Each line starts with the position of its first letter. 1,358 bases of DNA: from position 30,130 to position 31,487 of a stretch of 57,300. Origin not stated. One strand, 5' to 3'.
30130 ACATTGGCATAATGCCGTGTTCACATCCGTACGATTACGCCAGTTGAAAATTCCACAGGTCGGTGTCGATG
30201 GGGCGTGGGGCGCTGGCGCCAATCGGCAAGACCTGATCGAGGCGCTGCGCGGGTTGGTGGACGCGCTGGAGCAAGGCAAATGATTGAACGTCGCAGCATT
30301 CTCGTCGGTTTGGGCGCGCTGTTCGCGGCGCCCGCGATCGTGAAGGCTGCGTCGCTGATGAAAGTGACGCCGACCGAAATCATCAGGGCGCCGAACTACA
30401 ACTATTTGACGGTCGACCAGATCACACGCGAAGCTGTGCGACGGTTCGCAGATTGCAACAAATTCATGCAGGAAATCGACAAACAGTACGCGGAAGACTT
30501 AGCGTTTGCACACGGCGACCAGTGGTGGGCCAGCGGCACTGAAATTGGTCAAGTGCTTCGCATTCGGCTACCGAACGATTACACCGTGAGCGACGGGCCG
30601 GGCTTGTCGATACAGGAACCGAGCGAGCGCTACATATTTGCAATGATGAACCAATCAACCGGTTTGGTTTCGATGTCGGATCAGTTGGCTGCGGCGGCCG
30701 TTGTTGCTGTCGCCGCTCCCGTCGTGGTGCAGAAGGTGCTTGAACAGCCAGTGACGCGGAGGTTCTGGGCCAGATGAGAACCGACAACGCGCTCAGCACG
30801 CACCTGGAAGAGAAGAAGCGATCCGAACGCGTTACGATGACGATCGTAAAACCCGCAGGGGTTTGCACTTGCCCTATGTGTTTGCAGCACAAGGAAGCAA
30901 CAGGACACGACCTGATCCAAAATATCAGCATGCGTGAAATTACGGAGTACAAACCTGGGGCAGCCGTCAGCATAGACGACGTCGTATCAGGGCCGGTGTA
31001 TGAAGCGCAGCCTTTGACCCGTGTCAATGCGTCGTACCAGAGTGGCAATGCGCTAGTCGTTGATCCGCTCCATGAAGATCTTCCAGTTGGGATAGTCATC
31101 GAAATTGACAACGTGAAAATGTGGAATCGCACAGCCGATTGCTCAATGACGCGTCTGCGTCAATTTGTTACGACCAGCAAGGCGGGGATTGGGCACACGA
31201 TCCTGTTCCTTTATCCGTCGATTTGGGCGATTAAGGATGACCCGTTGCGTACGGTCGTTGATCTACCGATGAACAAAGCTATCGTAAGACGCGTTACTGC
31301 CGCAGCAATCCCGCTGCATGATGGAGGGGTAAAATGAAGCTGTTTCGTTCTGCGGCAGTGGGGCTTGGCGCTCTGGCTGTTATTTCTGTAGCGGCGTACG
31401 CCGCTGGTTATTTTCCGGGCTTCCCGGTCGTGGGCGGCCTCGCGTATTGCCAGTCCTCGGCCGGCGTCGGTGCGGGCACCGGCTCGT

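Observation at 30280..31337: Diverged, split and truncated paralog of the major capsid protein, first half fused to a twin-arginine signal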

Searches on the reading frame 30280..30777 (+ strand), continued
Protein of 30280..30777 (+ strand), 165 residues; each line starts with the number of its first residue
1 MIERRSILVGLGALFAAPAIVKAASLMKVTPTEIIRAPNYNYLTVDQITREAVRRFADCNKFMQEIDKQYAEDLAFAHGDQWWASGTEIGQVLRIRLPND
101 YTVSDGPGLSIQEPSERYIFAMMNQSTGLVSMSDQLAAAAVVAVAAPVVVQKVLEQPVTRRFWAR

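Call 102: search_dna_similar(query=L018:4724-5641:-, collection=phages, mode=protein, max_rows=8, max_evalue=0.00001)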
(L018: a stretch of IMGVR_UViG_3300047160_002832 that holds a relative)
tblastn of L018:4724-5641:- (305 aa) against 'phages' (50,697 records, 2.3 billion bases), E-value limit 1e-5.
Records with a match: 22; places in all: 22; records where one place covers at least 80% of the query: 15.
Best place of each record, by identity: 60-80% 1; <60% 21.
By first word of the organism name: Caudoviricetes 7; Caulobacter 4; Planktothrix 2; Roseobacter 2; Pelagibacter 2; Phage 1; phage 1; Alcaligenes 1; Synechococcus 1; Bacillus 1.
By host as written in the record: - 7; Caulobacter vibrioides CB15 3; Roseobacter sp. FZCC0083 2; Candidatus Pelagibacter sp. HTCC1062 2; Gammaproteobacteria 1; unknown 1; Alcaligenes faecalis 10106 1; Synechococcus sp. 1; and 4 more.
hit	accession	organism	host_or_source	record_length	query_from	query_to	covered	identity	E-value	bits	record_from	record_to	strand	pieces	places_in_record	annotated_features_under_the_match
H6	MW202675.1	Caudoviricetes sp.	Manatee Spring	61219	3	304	99%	61.9%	1e-124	397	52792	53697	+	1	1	major capsid protein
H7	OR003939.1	Phage DSL-LC04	Gammaproteobacteria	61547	3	301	98%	37.4%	6e-47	174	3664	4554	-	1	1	major capsid protein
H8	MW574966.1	phage 023Pt_psg01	unknown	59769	3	304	99%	36.7%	1e-45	170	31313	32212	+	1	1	putative phage head protein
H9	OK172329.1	Alcaligenes phage vB_Af_QDWS535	Alcaligenes faecalis 10106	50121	1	301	99%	36.7%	2e-41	158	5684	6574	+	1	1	hypothetical protein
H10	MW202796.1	Caudoviricetes sp.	Manatee Spring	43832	4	301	98%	36.8%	6e-44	166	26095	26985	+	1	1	major capsid protein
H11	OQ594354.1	Synechococcus phage MinM2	Synechococcus sp.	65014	1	301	99%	36.2%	3e-42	160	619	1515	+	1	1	hypothetical protein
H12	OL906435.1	Planktothrix phage Pag-Yong1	Planktothrix agardhii FACHB-1261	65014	1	301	99%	36.2%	3e-42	160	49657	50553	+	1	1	major capsid protein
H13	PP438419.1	Planktothrix phage Pra-JY27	Planktothricoides raciborskii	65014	1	301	99%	36.2%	3e-42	160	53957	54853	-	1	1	hypothetical protein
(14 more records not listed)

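Call 105: search_dna_similar(query=P0086, collection=phages, mode=protein, max_rows=25, max_evalue=0.01)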
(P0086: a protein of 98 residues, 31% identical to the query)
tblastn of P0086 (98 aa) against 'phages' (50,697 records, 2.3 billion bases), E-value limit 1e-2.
No match.

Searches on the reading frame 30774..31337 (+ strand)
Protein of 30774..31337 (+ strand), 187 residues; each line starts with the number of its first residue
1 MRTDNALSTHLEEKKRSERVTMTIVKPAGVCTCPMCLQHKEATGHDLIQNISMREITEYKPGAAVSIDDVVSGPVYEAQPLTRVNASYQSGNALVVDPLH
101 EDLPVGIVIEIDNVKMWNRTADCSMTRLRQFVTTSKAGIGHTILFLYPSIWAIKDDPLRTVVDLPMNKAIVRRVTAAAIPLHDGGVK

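Call 8: search_protein_families(library=pfam, proteins=[window:30774-31337:+], max_evalue=0.01)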
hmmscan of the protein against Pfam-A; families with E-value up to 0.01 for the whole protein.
window:30774-31337:+ (187 aa): 0 families

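Call 9: search_protein_families(library=phrogs, proteins=[window:30774-31337:+], max_evalue=0.01)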
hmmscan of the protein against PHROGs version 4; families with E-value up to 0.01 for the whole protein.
window:30774-31337:+ (187 aa): 0 families

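Call 21: find_homologous_proteins(query=window:30774-31337:+, max_evalue=0.001)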
Query window:30774-31337:+ (187 aa): 1 proteins with E <= 0.001 among 129 candidates.
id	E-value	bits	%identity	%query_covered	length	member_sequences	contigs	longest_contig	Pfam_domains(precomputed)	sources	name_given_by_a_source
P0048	2.0e-120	417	100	100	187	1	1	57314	-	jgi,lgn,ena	-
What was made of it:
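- ORF2 found no relatives in the word-indexed search (call 21).
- Tried and rejected: Word-indexed search with ORF2 found only itself (call 21).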

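Call 36: search_protein_families(library=ncbifam, proteins=[window:30774-31337:+], max_evalue=1)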
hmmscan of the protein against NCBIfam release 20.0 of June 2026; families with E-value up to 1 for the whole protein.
window:30774-31337:+ (187 aa): 0 families

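Call 63: search_protein_representatives(protein=window:30774-31337:+)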
Query: 187 residues. Proteins with E-value up to 0.001 (for the whole library): 38; up to 1e-10: 10; up to 1e-30: 1. The best 38 are listed.
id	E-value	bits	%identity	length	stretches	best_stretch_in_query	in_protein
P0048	6.4e-121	416.8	100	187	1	1-187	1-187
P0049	7.0e-18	81.1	48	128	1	63-173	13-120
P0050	2.2e-17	79.5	50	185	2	79-172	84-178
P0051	2.3e-14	69.7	47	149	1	81-176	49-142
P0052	3.1e-14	69.3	47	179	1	81-173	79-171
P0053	3.6e-14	69.1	39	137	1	74-176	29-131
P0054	8.2e-14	67.9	48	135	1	83-173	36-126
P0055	6.1e-13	65.0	40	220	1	78-175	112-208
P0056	6.5e-12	61.7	45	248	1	82-179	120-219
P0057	8.6e-11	58.0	41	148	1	73-173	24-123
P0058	1.2e-09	54.3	44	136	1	80-172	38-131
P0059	2.8e-09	53.1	37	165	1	40-180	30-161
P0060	5.0e-09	52.3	39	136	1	82-175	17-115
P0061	8.3e-08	48.3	43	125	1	63-179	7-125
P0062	2.6e-07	46.7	45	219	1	83-171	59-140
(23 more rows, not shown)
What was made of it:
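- Tried and rejected: The exhaustive HMMER search was needed (call 63).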

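Call 79: predict_structure(alignment_id=A3)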
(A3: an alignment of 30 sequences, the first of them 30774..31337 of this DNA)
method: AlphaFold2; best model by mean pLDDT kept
length: 187 residues; sequences in the alignment: 30
mean_pLDDT: 76.0   pTM: 0.57
mean pLDDT of the five models: 76.0, 75.7, 75.6, 75.1, 74.3
residues with pLDDT >= 90: 93; 70-90: 7; 50-70: 64; < 50: 23
segments of 3 or more residues with pLDDT < 50: 39-46, 70-74, 185-187
pLDDT, mean of each block of 10 residues (from residue 1): 55 53 56 53 49 54 55 64 98 98 97 96 95 98 98 93 98 76 47
secondary structure, 60 per line:
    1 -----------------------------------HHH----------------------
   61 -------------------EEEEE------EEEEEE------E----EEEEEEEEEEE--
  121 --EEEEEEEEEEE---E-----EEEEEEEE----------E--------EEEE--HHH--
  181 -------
elements in order: E80-84 E91-96 E108-118 E123-133 E143-150 E170-173
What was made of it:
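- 31011..31298 (+): ORF2 residues 80-175: free-standing I-domain-like six-stranded beta-barrel, paralogous to coat residues 228-322. AF2 pLDDT 93-98 (call 79).
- On P22-type coat I-domain: ORF2 residues 80-175 have pLDDT 93-98 (call 79).
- Its N-terminal 79 residues are predicted to be disordered (call 79). The barrel is predicted confidently (call 79).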

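Call 81: fold_search(model_id=the predicted structure, library=pdb)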
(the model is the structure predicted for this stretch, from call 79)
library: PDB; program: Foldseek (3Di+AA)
matches with E <= 10: 631; with E <= 0.001: 0
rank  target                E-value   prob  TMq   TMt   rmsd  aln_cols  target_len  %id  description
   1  8skg_A                2.9e-03  1.00  0.42  0.20   2.9       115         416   15  CUS-3 Mature Virus Capsid (released 2025-02-19)
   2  6mnt_MODEL_1_A        2.9e-03  1.00  0.39  0.60   3.4       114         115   15  CUS-3 coat protein I-domain (released 2019-02-20)
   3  5uu5_A                7.5e-03  1.00  0.38  0.18   4.1       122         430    9  Bacteriophage P22 mature virion capsid protein (released 2017-03-15)
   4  9n71_A                1.5e-02  1.00  0.29  0.22   5.4        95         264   15  Tail tube structure of Acinetobacter baumannii phage Mystique (released 2025-03-19)
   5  8u10_B                1.6e-02  1.00  0.40  0.19   3.4       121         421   12  In situ cryo-EM structure of bacteriophage P22 gp1:gp4:gp5:gp10:gp9 N-term complex in conformation 1 at 3.2A resolutio (released 2023-11-22)
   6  8i1t_A                1.8e-02  1.00  0.39  0.18   3.8       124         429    9  The asymmetric unit of P22 empty capsid (released 2023-03-08)
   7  8i1v_C                2.3e-02  1.00  0.38  0.18   4.2       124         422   10  The asymmetric unit of P22 procapsid (released 2023-03-08)
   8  8i1v_D                2.4e-02  1.00  0.33  0.16   8.2       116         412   13  The asymmetric unit of P22 procapsid (released 2023-03-08)
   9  6r0w_F                2.5e-02  1.00  0.29  0.13   5.0        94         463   15  Thermus thermophilus V/A-type ATPase/synthase, rotational state 2 (released 2019-08-28)
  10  8gn5_A                2.7e-02  0.98  0.30  0.15  10.0       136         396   12  Designed pH-responsive P22 VLP (released 2024-01-31)
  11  5y5x_D                3.0e-02  0.99  0.29  0.13   5.2        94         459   15  V/A-type ATPase/synthase from Thermus thermophilus, rotational state 1 (released 2018-01-17)
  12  9pgg_Ao               3.6e-02  1.00  0.36  0.17   8.0       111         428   11  Cryo-EM structure of bacteriophage P22 gp1-gp5-gp4 complex at 2.76 angstrom (released 2026-02-04)
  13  8i1v_B                3.8e-02  0.99  0.32  0.15   8.3       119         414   12  The asymmetric unit of P22 procapsid (released 2023-03-08)
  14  9pgg_Ai               4.2e-02  1.00  0.41  0.19   3.7       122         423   12  Cryo-EM structure of bacteriophage P22 gp1-gp5-gp4 complex at 2.76 angstrom (released 2026-02-04)
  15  7vai_F                4.2e-02  0.99  0.28  0.12   5.1        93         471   15  V1EG of V/A-ATPase from Thermus thermophilus, state1-1 (released 2022-07-13)
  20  8i1v_G                6.6e-02  0.96  0.30  0.14   9.9       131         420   13  The asymmetric unit of P22 procapsid (released 2023-03-08)
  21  9pgg_Ah               7.0e-02  1.00  0.39  0.18   3.6       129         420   14  Cryo-EM structure of bacteriophage P22 gp1-gp5-gp4 complex at 2.76 angstrom (released 2026-02-04)
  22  8i1v_A                7.0e-02  0.99  0.37  0.18   4.3       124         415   11  The asymmetric unit of P22 procapsid (released 2023-03-08)
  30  9pgg_Ab               9.2e-02  1.00  0.41  0.20   3.8       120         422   11  Cryo-EM structure of bacteriophage P22 gp1-gp5-gp4 complex at 2.76 angstrom (released 2026-02-04)
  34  2m5s_MODEL_1_A        1.1e-01  0.99  0.39  0.56   3.9       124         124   12  High-resolution NMR structure and cryo-EM imaging support multiple functional roles for the accessory I-domain (released 2014-03-05)
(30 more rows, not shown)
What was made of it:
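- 31011..31298 (+): Foldseek top hits are the CUS-3 and P22 coat proteins and their I-domains 6mnt and 2m5s (call 81).
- On P22-type coat I-domain: Foldseek top hits are 8skg, 6mnt (TM 0.60), 5uu5 and 2m5s (call 81).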

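Call 82: find_encoding_contigs(protein=P0059, flank=6000, max_places=2)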
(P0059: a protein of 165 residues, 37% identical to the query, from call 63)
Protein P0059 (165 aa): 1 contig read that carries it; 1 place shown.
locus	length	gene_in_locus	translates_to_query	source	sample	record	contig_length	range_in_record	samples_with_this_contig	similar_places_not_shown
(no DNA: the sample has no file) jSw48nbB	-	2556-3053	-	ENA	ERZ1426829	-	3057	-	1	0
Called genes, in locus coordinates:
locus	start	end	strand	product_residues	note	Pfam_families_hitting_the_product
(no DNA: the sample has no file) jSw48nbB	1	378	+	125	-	?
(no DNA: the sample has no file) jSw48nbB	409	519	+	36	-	-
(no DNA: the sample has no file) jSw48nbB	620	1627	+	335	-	-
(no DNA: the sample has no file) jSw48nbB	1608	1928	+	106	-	-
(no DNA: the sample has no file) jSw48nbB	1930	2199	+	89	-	-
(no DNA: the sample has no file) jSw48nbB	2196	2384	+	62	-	-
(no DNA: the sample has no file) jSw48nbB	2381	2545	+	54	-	-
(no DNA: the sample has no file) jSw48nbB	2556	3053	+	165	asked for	-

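Call 83: find_encoding_contigs(protein=P0062, flank=6000, max_places=2)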
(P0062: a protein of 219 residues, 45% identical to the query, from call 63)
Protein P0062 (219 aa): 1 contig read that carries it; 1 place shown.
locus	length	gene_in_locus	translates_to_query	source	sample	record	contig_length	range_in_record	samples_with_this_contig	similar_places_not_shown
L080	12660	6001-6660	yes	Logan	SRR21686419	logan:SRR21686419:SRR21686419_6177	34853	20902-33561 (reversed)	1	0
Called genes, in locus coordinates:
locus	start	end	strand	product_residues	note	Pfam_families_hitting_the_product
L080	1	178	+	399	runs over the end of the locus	-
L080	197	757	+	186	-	PF02357:NusG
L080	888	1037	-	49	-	-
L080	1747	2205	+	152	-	-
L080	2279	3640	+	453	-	-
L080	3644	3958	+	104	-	-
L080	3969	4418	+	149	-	-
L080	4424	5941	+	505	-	PF13884:Peptidase_S74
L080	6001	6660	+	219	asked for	-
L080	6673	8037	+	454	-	PF03237:Terminase_6N, PF17289:Terminase_6C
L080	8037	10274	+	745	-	PF16510:P22_portal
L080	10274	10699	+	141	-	-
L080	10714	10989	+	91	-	-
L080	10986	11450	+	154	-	-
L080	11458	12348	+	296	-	-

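Call 88: search_protein_families(library=pfam, alignment_id=A3, max_evalue=0.05)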
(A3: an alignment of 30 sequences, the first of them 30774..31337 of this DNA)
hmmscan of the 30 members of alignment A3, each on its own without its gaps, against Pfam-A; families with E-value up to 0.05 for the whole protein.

A. member 1, window:30774-31337:+ (187 aa): 0 families

B. families by the number of members that match (of 30 scanned): 3 families
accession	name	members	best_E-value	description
PF11651.14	P22_CoatProtein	9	8.1e-08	P22 coat protein - gene protein 5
PF10518.14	TAT_signal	3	0.0082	TAT (twin-arginine translocation) pathway signal sequence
PF21403.4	OTU1_UBXL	1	0.032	OTU1, UBXL domain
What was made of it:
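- On HK97-fold major capsid protein, P22 coat family (PF11651): Nine of 30 ORF2-type relatives hit PF11651 through the I-domain part only (call 88).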

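Call 89: search_protein_families(library=padloc, proteins=[window:30774-31337:+], max_evalue=0.01)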
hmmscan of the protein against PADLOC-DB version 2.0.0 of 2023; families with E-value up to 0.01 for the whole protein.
window:30774-31337:+ (187 aa): 0 families

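Call 94: find_encoding_contigs(protein=P0051, flank=8000, max_places=2)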
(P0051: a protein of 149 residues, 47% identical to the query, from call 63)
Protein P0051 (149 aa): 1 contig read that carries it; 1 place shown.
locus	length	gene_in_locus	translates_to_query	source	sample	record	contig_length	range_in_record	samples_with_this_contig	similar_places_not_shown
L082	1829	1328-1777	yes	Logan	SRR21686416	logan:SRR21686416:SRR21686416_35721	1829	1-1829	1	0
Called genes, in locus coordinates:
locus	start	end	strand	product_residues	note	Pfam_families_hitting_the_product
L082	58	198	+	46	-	PF07750:GcrA (weak)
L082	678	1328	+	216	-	-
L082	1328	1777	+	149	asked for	-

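Call 99: fold_search(model_id=the predicted structure, library=viral)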
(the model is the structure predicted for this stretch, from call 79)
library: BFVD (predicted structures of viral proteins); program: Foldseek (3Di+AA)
matches with E <= 10: 218; with E <= 0.001: 3
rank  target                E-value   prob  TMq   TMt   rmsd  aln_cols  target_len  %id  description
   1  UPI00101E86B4         3.9e-05  1.00  0.42  0.61   6.2       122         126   15  (no name look-up for this kind of identifier)
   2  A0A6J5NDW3            5.4e-05  1.00  0.39  0.19   3.9       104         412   24  Major capsid protein Gp5 [uncultured Caudovirales phage]
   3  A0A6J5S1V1            2.1e-04  1.00  0.42  0.20   3.6       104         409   23  Major capsid protein Gp5 [uncultured Caudovirales phage]
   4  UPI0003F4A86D         1.2e-03  1.00  0.42  0.58   6.2       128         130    9  (no name look-up for this kind of identifier)
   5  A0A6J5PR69            6.2e-03  0.97  0.25  0.10  19.9       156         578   10  Pectate lyase superfamily protein [uncultured Caudovirales phage]
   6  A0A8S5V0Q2            2.0e-02  0.99  0.35  0.15   7.9       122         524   11  Uncharacterized protein [Podoviridae sp. ctJDl18]
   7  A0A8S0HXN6            3.1e-02  0.90  0.26  0.28   7.8       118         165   15  (no name in the UniProt tables at hand)
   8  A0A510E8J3            3.9e-02  0.99  0.31  0.25   4.6       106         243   17  (no name in the UniProt tables at hand)
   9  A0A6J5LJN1            5.2e-02  0.84  0.28  0.17  21.6       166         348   17  Uncharacterized protein [uncultured Caudovirales phage]
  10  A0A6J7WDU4            6.4e-02  0.77  0.27  0.10  14.9       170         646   12  Collagen triple helix repeat [uncultured Caudovirales phage]
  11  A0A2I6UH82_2          6.8e-02  0.47  0.24  0.05  22.8       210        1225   14  (no name in the UniProt tables at hand)
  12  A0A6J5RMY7            7.6e-02  0.85  0.29  0.10  13.4       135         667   12  Collagen triple helix repeat [uncultured Caudovirales phage]
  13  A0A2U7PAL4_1          9.0e-02  0.80  0.28  0.07   6.7       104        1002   12  (no name in the UniProt tables at hand)
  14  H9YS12                9.0e-02  0.69  0.28  0.05  18.6       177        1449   11  (no name in the UniProt tables at hand)
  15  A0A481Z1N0            9.5e-02  0.28  0.19  0.16  24.5       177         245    9  Collagen triple helix repeat protein [Pithovirus LCPAC001]
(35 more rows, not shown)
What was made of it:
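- ORF2 barrel at pLDDT 93-98, with I-domains as the top structural hits (calls 79, 81, 99).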

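Call 104: search_dna_similar(query=P0051, collection=phages, mode=protein, max_rows=25, max_evalue=0.001)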
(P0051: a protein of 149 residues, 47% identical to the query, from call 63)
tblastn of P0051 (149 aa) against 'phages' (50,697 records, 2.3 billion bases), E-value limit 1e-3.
Records with a match: 2; places in all: 2; records where one place covers at least 80% of the query: 0.
Best place of each record, by identity: <60% 2.
By first word of the organism name: Pseudomonas 1; Acetobacter 1.
By host as written in the record: Pseudomonas aeruginosa 1; Acetobacter sp. ATCC 21760 1.
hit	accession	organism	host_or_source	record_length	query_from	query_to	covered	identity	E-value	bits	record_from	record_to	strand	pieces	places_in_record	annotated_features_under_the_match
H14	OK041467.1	Pseudomonas phage PAE2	Pseudomonas aeruginosa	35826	51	146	64%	39.2%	7e-10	61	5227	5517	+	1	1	putative coat protein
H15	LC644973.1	Acetobacter phage phiAX1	Acetobacter sp. ATCC 21760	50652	55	147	62%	31.3%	3e-4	45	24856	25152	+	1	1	phage coat protein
